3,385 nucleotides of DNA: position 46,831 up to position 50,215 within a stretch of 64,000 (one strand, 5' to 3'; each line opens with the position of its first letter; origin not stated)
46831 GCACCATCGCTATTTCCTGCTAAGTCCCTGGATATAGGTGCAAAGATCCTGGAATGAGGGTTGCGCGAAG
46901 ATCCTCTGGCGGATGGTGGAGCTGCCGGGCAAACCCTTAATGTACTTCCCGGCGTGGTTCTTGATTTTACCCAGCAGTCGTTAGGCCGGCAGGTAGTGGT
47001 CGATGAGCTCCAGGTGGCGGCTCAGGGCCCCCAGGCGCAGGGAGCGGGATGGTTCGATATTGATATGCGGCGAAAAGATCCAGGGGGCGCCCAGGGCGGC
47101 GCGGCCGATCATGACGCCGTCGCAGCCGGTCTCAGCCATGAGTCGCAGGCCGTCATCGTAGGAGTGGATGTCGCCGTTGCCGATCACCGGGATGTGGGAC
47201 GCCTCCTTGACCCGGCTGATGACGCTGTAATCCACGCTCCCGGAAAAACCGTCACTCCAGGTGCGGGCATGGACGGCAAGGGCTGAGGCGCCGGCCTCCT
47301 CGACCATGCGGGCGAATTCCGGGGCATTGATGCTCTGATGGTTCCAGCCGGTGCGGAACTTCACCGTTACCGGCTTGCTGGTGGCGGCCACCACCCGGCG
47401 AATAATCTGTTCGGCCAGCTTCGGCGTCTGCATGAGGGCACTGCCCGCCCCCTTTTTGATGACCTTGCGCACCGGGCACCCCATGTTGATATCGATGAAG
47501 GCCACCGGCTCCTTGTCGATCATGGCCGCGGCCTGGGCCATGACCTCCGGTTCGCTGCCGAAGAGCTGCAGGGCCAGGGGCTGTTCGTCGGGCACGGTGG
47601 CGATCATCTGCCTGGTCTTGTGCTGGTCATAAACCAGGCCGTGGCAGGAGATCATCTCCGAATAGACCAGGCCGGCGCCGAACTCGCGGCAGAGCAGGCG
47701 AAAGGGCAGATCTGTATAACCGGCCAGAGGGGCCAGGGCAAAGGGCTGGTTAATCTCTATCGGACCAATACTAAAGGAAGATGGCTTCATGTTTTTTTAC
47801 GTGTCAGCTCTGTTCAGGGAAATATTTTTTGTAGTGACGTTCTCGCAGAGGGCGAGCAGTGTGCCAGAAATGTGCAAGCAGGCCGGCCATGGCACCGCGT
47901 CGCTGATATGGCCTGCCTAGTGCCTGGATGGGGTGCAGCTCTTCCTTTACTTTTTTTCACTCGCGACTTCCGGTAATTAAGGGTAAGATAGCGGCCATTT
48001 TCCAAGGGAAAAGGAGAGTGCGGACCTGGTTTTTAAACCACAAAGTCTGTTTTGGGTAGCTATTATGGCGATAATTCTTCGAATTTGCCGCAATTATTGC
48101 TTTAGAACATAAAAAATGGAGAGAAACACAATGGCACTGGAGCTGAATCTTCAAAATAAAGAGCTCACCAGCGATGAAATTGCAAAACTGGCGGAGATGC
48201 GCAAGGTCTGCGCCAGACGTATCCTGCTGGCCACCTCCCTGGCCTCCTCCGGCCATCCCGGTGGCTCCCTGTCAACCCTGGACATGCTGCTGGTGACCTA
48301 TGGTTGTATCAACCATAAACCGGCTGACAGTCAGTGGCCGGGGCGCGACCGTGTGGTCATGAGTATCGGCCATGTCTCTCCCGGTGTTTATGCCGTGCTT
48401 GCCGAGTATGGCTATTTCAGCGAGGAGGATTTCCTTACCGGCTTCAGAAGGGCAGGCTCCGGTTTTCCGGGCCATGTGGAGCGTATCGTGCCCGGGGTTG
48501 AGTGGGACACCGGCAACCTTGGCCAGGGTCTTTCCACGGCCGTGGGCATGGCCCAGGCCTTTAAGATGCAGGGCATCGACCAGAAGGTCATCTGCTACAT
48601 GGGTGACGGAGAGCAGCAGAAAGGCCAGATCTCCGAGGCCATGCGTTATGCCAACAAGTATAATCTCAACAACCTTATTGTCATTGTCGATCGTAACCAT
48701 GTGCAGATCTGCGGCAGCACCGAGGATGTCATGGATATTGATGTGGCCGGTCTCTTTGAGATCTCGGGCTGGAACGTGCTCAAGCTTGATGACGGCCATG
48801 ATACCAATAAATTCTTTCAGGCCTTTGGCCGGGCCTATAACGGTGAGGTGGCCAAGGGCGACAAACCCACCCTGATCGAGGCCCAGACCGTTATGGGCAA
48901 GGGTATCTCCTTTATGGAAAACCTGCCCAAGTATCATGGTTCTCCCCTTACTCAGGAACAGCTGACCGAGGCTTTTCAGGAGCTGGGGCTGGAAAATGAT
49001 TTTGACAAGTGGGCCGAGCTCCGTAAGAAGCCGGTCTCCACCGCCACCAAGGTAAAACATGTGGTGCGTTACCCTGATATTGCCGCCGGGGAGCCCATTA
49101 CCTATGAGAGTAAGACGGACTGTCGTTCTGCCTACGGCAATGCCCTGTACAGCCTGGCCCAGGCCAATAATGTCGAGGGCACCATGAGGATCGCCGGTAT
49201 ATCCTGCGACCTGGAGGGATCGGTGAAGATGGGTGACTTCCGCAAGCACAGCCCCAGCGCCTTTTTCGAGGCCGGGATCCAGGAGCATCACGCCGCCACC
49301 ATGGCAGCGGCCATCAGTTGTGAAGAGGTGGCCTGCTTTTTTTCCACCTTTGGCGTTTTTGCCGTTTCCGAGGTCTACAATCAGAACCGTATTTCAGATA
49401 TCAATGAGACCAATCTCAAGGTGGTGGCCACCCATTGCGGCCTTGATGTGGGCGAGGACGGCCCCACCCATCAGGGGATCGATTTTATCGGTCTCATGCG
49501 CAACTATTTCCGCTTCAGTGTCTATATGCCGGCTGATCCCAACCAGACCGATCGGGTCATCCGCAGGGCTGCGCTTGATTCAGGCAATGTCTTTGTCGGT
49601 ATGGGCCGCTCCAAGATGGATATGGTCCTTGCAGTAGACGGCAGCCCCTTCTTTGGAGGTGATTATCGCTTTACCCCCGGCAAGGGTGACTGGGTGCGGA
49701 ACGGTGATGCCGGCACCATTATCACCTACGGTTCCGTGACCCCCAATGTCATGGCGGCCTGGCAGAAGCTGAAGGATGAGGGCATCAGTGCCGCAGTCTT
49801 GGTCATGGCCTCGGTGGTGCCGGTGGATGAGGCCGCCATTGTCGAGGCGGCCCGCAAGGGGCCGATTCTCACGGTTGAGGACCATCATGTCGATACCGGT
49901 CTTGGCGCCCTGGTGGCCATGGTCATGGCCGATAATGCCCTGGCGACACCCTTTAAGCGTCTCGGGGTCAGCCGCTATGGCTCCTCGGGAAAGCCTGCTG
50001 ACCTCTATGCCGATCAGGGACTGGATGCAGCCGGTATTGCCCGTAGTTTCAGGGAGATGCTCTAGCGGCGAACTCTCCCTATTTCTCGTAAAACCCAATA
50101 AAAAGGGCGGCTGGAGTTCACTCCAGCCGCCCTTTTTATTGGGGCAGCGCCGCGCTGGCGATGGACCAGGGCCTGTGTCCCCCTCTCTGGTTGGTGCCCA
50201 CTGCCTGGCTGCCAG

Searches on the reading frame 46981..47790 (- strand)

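Call 68: search_protein_families(library=pfam, proteins=[window:46981-47790:-], max_evalue=0.001)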
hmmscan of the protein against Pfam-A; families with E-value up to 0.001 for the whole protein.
window:46981-47790:- (269 aa): 3 families
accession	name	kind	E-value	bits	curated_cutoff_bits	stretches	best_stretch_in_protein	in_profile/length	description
PF01207.24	Dus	-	1.6e-81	274.3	20.4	1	19-244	2-229/311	Dihydrouridine synthase (Dus)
PF00977.27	His_biosynth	-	6.1e-07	29.6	23.6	1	116-232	102-222/228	Histidine biosynthesis protein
PF01180.27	DHO_dh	-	0.00021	21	27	0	56-149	80-168/291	Dihydroorotate dehydrogenase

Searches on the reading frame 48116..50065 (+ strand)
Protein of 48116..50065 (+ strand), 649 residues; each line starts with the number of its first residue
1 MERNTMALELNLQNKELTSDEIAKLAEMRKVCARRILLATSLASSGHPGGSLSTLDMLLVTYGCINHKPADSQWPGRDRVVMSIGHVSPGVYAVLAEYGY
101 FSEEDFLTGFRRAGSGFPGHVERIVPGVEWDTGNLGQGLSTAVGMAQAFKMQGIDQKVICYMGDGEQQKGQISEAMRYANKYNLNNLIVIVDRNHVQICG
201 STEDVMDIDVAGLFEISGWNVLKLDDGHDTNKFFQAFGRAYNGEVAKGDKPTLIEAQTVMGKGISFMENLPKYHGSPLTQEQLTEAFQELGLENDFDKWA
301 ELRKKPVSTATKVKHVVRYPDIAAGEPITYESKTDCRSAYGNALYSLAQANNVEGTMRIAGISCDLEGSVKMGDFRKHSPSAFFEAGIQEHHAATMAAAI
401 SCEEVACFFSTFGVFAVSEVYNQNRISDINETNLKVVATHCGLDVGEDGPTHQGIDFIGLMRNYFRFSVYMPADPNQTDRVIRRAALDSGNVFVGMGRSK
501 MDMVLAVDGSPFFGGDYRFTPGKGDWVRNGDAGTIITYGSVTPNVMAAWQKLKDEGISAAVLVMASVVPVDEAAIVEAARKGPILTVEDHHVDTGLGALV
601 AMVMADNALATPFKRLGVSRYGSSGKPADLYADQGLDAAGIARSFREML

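Call 68: search_protein_families(library=pfam, proteins=[window:48116-50065:+], max_evalue=0.001)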
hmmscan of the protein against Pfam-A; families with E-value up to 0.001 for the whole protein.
window:48116-50065:+ (649 aa): 7 families
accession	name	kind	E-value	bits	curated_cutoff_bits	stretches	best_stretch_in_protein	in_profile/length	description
PF00456.26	Transketolase_N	-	6e-52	177.1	22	1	41-296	18-283/334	Transketolase, thiamine diphosphate binding domain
PF02779.29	Transket_pyr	-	4.1e-25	88.9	27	1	334-500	3-171/174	Transketolase, pyrimidine binding domain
PF02780.25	Transketolase_C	-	4.2e-22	78.8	25.9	1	522-641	1-124/124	Transketolase, C-terminal domain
PF13292.11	DXP_synthase_N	-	1.7e-09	37.8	21.2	1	15-199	11-176/274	1-deoxy-D-xylulose-5-phosphate synthase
PF00676.26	E1_dh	-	2.5e-07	30.4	22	1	133-259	101-225/300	Dehydrogenase E1 component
PF09364.15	XFP_N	-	8e-06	25.3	23.7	1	115-237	122-244/364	XFP N-terminal domain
PF02775.26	TPP_enzyme_C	-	3.3e-05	24.2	21.9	1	133-196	28-85/151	Thiamine pyrophosphate enzyme, C-terminal TPP binding domain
